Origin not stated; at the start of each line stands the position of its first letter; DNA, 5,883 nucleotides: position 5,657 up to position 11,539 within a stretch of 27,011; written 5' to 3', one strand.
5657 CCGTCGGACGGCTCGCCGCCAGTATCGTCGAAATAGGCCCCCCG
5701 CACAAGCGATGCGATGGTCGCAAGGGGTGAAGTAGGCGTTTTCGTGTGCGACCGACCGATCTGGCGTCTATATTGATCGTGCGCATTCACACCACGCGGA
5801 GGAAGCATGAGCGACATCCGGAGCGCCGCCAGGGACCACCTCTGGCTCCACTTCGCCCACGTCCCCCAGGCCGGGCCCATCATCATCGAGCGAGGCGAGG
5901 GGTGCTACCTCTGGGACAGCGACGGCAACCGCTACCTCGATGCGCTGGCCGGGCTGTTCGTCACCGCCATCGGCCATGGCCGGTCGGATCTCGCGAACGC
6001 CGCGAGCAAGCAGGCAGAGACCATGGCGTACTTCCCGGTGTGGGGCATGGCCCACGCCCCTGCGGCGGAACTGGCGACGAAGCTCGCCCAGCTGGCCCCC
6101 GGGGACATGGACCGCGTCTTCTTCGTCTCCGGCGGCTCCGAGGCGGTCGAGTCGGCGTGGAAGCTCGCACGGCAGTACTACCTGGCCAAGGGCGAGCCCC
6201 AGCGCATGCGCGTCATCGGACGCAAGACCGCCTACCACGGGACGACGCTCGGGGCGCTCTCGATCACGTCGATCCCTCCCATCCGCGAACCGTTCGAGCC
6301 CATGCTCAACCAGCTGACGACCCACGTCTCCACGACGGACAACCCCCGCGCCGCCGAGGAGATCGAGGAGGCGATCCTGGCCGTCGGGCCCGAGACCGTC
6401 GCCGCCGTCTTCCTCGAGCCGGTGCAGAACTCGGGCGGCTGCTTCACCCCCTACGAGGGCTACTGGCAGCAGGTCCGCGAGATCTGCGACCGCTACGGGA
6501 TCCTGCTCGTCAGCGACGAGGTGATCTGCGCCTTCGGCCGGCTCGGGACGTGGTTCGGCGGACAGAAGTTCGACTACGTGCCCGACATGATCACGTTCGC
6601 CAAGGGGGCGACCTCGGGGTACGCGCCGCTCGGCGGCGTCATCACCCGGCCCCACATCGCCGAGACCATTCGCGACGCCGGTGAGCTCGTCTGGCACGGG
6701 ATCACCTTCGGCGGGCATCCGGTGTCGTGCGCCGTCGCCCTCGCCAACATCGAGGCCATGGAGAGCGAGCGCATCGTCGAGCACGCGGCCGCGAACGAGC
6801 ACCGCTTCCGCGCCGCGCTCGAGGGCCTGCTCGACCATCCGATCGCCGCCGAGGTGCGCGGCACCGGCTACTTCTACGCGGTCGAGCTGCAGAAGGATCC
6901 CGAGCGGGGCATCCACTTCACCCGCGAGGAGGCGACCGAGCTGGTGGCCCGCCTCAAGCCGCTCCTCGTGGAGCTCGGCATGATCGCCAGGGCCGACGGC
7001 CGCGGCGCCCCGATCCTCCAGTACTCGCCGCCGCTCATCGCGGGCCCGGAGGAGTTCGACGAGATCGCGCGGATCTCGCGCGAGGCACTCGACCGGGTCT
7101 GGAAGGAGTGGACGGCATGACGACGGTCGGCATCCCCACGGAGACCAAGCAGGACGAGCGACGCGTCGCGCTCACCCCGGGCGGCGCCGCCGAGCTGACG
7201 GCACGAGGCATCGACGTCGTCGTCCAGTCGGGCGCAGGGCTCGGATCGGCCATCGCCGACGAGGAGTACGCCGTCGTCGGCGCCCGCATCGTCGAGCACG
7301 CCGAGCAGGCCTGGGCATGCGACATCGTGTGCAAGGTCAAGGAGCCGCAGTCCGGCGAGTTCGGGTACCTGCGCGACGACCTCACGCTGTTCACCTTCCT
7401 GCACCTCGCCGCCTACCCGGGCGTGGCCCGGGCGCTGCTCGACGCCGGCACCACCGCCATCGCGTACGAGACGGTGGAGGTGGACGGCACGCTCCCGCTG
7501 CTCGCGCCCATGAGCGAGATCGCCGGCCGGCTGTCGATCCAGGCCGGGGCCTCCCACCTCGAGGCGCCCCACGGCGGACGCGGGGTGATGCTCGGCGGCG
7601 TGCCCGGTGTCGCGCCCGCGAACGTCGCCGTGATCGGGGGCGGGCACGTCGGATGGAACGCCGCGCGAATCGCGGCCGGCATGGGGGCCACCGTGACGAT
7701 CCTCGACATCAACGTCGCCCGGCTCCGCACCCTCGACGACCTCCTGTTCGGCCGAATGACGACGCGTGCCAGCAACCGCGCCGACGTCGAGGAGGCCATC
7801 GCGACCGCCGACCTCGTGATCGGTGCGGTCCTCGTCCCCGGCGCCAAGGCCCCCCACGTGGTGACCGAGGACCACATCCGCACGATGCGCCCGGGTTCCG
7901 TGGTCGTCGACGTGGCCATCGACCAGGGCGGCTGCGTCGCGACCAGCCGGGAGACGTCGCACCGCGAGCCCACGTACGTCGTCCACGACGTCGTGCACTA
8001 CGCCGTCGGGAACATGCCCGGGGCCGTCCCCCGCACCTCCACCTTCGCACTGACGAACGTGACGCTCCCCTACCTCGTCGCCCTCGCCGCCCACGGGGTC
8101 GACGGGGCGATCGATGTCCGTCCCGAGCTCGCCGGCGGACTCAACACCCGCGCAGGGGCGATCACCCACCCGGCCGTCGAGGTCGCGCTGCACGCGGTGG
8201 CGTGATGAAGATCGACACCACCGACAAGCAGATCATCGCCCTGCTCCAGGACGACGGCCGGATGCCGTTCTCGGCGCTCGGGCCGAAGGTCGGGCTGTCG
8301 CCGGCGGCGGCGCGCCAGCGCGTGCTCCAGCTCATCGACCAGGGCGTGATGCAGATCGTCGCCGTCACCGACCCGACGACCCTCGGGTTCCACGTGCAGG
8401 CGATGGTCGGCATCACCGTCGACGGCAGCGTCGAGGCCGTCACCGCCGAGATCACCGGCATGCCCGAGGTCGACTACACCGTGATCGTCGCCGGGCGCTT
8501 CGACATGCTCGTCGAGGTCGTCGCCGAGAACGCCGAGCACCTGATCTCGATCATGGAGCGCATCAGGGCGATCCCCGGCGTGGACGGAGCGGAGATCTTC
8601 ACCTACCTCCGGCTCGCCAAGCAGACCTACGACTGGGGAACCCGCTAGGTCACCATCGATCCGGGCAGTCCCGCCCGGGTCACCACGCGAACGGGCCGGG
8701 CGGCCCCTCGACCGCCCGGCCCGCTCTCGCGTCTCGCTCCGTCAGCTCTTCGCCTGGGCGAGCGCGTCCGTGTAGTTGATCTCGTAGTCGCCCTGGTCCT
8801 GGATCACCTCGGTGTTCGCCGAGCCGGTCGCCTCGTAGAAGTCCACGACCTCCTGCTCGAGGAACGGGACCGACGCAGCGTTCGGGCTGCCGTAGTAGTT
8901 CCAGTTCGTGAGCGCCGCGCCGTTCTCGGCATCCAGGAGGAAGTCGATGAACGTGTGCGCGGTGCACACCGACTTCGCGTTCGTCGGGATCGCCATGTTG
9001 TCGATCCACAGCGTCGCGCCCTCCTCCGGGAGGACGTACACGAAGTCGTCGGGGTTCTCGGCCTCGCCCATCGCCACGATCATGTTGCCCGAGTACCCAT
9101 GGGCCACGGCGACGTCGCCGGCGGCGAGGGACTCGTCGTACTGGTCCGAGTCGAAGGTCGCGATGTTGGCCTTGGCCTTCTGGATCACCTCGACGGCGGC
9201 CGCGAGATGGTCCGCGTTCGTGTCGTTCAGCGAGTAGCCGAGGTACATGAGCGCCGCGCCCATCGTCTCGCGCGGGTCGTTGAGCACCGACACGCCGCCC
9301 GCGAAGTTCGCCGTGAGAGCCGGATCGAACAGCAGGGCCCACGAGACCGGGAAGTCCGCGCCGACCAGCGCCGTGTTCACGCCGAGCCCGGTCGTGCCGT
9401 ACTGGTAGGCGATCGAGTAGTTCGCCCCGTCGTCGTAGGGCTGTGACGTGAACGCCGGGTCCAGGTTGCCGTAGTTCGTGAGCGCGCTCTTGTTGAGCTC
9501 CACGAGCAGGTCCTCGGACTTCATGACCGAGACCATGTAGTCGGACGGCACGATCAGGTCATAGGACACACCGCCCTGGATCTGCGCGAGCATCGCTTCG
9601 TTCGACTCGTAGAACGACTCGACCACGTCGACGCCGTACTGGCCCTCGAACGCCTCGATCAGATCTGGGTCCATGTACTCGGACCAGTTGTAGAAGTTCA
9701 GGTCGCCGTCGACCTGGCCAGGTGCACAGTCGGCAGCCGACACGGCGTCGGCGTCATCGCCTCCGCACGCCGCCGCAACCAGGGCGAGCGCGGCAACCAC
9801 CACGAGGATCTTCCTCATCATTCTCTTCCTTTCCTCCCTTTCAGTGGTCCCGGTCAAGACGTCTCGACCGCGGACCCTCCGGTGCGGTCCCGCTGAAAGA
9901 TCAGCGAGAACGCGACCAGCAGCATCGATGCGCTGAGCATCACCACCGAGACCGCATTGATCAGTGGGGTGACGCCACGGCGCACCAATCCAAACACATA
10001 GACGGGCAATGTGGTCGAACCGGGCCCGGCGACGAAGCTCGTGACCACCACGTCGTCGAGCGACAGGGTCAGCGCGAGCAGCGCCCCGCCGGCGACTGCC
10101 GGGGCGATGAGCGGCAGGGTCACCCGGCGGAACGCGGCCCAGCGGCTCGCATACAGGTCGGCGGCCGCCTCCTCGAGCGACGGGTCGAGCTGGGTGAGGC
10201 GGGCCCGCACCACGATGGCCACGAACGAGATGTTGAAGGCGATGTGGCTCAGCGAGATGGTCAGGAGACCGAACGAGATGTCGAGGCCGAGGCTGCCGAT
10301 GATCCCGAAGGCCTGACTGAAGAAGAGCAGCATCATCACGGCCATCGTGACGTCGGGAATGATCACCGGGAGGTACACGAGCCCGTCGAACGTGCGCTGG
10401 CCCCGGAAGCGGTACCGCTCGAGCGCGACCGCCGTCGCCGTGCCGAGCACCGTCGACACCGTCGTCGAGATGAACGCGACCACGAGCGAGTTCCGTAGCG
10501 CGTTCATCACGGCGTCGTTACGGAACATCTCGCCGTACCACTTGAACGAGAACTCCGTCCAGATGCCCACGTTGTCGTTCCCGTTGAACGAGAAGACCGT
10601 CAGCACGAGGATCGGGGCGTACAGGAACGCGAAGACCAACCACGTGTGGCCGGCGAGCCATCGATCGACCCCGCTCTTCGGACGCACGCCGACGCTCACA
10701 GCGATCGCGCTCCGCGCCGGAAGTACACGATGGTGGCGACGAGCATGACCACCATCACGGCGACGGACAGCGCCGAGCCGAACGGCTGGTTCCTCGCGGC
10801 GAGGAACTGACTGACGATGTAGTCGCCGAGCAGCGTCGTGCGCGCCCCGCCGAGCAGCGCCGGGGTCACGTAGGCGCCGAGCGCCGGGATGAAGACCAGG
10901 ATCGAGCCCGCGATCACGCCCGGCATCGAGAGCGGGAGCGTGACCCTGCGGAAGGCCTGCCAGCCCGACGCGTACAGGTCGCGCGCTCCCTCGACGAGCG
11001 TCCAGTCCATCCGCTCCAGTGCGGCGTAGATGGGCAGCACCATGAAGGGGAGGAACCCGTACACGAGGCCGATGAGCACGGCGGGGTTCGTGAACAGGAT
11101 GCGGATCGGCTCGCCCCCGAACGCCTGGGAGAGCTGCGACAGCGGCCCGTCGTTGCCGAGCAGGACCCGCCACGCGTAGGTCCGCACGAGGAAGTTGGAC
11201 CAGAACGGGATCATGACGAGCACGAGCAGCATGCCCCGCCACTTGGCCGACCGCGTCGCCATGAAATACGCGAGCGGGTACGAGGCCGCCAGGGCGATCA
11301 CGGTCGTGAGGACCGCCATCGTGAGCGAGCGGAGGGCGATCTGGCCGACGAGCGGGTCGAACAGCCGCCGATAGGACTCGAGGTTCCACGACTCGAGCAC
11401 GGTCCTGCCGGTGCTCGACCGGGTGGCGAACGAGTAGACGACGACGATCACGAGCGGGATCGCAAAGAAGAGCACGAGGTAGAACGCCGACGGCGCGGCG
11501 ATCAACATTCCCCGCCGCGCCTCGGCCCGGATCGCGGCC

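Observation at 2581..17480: Candidate acylation-protected polyamine/agmatine catabolic pathway (GNAT + C45 in place of PuuA/PuuD)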

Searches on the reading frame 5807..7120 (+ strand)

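Call 5: search_protein_families(library=pfam, proteins=[window:5807-7120:+])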
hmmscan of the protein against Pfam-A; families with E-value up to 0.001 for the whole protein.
window:5807-7120:+ (437 aa): 1 family
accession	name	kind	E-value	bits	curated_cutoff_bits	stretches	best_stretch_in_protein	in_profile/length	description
PF00202.27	Aminotran_3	-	2.6e-91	306.7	30.5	1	24-423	10-398/403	Aminotransferase class-III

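Call 8: search_protein_families(library=ncbifam, proteins=[window:5807-7120:+], max_evalue=0.00001)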
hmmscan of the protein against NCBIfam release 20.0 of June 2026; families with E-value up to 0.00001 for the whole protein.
window:5807-7120:+ (437 aa): 69 families (the best 25 are shown)
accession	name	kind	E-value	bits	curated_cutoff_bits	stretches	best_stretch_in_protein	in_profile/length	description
NF005102.0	PRK06541.1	equivalog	1.2e-184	614.2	574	1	3-433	11-458/460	aspartate aminotransferase family protein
NF005682.0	PRK07480.1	subfamily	7.5e-119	397.4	510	1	16-434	28-455/459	aminotransferase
NF004767.0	PRK06105.1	subfamily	7.7e-110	367.5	517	1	18-433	25-452/460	aminotransferase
NF005447.0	PRK07036.1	equivalog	3.7e-109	365.5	618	1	11-434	23-458/468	aminotransferase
NF005683.0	PRK07481.1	subfamily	3.7e-101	339.3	575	1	12-431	14-450/453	hypothetical protein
NF005812.0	PRK07678.1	subfamily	1e-99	334.3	488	1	5-431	11-450/451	aminotransferase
NF005685.0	PRK07483.1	equivalog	9.3e-97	324.6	485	1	20-434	9-441/444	aspartate aminotransferase family protein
NF052567.1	OmAmTferAptACaul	equivalog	8.1e-96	321.4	500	1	12-430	5-430/431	omega-aminotransferase AptA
NF005684.0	PRK07482.1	subfamily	9.3e-95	317.9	687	1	23-434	32-458/464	hypothetical protein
TIGR00508.1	bioA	equivalog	8.3e-89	298.1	405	1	21-428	11-418/419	adenosylmethionine--8-amino-7-oxononanoate transaminase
NF004718.0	PRK06062.1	subfamily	2.2e-88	296.8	472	1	5-431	20-449/454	hypothetical protein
NF004625.0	PRK05965.1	subfamily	4.2e-88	296.1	729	1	17-432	22-449/460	hypothetical protein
NF009068.0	PRK12403.1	equivalog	2.2e-87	293.8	817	1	11-434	24-456/460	aspartate aminotransferase family protein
NF002874.0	PRK03244.1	equivalog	1.1e-83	281.3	457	1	24-388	26-368/399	acetylornithine transaminase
NF005375.0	PRK06917.1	equivalog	9e-83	278.5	535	1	26-434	17-442/448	aspartate aminotransferase family protein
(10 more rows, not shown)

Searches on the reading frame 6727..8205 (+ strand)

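Call 5: search_protein_families(library=pfam, proteins=[window:6727-8205:+])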
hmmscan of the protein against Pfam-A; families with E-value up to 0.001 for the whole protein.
window:6727-8205:+ (492 aa): 6 families
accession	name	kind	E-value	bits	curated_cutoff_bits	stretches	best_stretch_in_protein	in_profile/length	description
PF01262.27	AlaDh_PNT_C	-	4.5e-82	275.1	23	1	270-481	1-213/214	Alanine dehydrogenase/PNT, C-terminal domain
PF05222.21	AlaDh_PNT_N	-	1.5e-43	148.8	30.4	1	135-266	1-136/136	Alanine dehydrogenase/PNT, N-terminal domain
PF02826.25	2-Hacid_dh_C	-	9.6e-07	28.8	25.1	1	298-397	37-127/178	D-isomer specific 2-hydroxyacid dehydrogenase, NAD binding domain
PF07992.20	Pyr_redox_2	-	0.00028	20.8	26.1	1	296-340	141-185/291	Pyridine nucleotide-disulphide oxidoreductase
PF03721.20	UDPG_MGDP_dh_N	-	0.00029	20.9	27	0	299-337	2-40/187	UDP-glucose/GDP-mannose dehydrogenase family, NAD binding domain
PF02737.24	3HCDH_N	-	0.00083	19.7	22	0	299-349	1-51/180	3-hydroxyacyl-CoA dehydrogenase, NAD binding domain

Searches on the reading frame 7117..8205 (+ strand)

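Call 8: search_protein_families(library=ncbifam, proteins=[window:7125-8205:+], max_evalue=0.00001)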
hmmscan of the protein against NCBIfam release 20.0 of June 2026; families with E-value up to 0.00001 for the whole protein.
window:7125-8205:+ (360 aa): 0 families

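Call 98: search_protein_families(library=ncbifam, proteins=[window:7117-8205:+], max_evalue=1e-10)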
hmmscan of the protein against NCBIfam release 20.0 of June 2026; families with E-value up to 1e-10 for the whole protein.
window:7117-8205:+ (362 aa): 3 families
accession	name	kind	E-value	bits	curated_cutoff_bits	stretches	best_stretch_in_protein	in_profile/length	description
TIGR00518.1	alaDH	equivalog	1.1e-150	501.7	391.85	1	3-358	2-358/370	alanine dehydrogenase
NF006942.0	PRK09424.1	equivalog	1.2e-43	149.6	383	2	3-198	2-196/510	Re/Si-specific NAD(P)(+) transhydrogenase subunit alpha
TIGR00561.1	pntA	equivalog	6.1e-35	120.8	444.4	2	4-197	2-194/511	Re/Si-specific NAD(P)(+) transhydrogenase subunit alpha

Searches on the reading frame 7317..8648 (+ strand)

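Call 5: search_protein_families(library=pfam, proteins=[window:7317-8648:+])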
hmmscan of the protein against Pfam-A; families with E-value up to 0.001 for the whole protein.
window:7317-8648:+ (443 aa): 4 families
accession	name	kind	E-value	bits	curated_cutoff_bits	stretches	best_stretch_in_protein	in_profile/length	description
PF13404.12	HTH_AsnC-type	-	6.8e-13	48.6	27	1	299-339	1-41/42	AsnC-type helix-turn-helix domain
PF01037.27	AsnC_trans_reg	-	2.4e-11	43.8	25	1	364-430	1-70/73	Lrp/AsnC ligand binding domain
PF22482.2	AsnC_trans_reg_3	-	1.2e-09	38.6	24.4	1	371-442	23-94/95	PF0864 C-terminal dimeric alpha+beta barrel domain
PF13412.12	HTH_24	-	4.1e-09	36.3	21.9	1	300-344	2-46/48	Winged helix-turn-helix DNA-binding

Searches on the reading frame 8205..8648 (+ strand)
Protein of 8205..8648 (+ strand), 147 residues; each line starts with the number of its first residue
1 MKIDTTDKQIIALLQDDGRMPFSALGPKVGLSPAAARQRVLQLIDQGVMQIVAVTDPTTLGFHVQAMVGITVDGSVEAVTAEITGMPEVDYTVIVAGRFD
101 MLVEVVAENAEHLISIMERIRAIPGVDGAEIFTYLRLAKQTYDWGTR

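Call 98: search_protein_families(library=ncbifam, proteins=[window:8205-8648:+], max_evalue=1e-10)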
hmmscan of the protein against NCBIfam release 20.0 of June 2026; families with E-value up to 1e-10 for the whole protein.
window:8205-8648:+ (147 aa): 5 families
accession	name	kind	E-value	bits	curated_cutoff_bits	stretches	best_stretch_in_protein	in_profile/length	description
NF040947.1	trans_reg_LysM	equivalog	6.1e-20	71.4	180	1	3-133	1-131/136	HTH-type transcriptional regulator LysM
NF053758.1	ChrTpTrnRegChrS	equivalog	1.2e-13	51.1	250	1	2-130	11-142/158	chromate efflux transcriptional regulator ChrS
NF008384.0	PRK11179.1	equivalog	2e-12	47.2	227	1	2-132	6-140/153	transcriptional regulator AsnC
NF040820.1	trans_reg_LrpA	equivalog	6.9e-12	45.4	250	1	3-126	2-128/141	HTH-type transcriptional regulator LrpA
NF008370.0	PRK11169.1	equivalog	5.5e-11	42.4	233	1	2-140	11-155/164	leucine-responsive transcriptional regulator Lrp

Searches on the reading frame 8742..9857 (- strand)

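Call 6: search_protein_families(library=pfam, proteins=[window:8742-9857:-])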
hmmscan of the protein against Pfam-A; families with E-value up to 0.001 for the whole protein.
window:8742-9857:- (371 aa): 4 families
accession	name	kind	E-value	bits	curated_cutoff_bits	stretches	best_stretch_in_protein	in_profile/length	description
PF13416.11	SBP_bac_8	-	2.4e-32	113.3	27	1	66-330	2-266/279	Bacterial extracellular solute-binding protein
PF13343.11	SBP_bac_6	-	1.3e-20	74.4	24.6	1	105-326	17-221/245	Bacterial extracellular solute-binding protein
PF01547.30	SBP_bac_1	-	4.5e-14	53.6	26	1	66-313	13-306/307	Bacterial extracellular solute-binding protein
PF13531.11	SBP_bac_11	-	7.9e-08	32.8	25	1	65-318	15-223/227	Bacterial extracellular solute-binding protein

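Call 8: search_protein_families(library=ncbifam, proteins=[window:8742-9857:-], max_evalue=0.00001)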
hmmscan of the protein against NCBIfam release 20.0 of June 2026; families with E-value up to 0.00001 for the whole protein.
window:8742-9857:- (371 aa): 5 families
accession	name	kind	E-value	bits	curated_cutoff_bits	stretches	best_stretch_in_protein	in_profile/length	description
NF007048.0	PRK09501.1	equivalog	8.3e-59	199.2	582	1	47-353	23-322/348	spermidine/putrescine ABC transporter substrate-binding protein PotD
NF007962.0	PRK10682.1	equivalog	1.9e-50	172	636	1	49-339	28-331/370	spermidine/putrescine ABC transporter substrate-binding protein PotF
NF043073.1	MMSYN1_0195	equivalog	8.5e-18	63.9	1250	1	52-131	599-677/1021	spermidine/putrescine ABC transporter permease/substrate-binding protein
NF041888.1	ABC_SBP_YdcS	equivalog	2.9e-09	36.2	725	1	31-323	16-318/379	putative ABC transporter substrate-binding protein YdcS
NF008633.1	PRK11622.1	subfamily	2.6e-06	26.6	203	1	237-349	253-366/397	ABC transporter substrate-binding protein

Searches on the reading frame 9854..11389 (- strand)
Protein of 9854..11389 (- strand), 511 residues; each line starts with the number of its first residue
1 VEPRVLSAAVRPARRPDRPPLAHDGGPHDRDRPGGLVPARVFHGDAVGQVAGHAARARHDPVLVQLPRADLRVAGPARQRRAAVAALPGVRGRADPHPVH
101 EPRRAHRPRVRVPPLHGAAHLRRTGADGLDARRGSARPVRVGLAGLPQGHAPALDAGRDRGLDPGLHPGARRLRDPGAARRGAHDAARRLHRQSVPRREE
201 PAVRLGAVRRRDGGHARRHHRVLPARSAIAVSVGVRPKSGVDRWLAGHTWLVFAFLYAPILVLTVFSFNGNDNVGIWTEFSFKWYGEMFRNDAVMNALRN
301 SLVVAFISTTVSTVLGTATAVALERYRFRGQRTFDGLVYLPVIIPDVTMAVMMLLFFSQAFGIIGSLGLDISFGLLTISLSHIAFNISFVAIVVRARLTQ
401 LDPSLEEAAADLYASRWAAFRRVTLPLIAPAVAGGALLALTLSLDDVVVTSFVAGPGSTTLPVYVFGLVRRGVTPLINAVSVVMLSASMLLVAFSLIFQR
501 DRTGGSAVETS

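Call 6: search_protein_families(library=pfam, proteins=[window:9854-11389:-])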
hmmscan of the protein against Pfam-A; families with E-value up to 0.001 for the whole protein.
window:9854-11389:- (511 aa): 1 family
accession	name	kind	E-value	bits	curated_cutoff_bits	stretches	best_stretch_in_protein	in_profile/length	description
PF00528.27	BPD_transp_1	-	1.3e-12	48.3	26.4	1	314-500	3-176/184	Binding-protein-dependent transport system inner membrane component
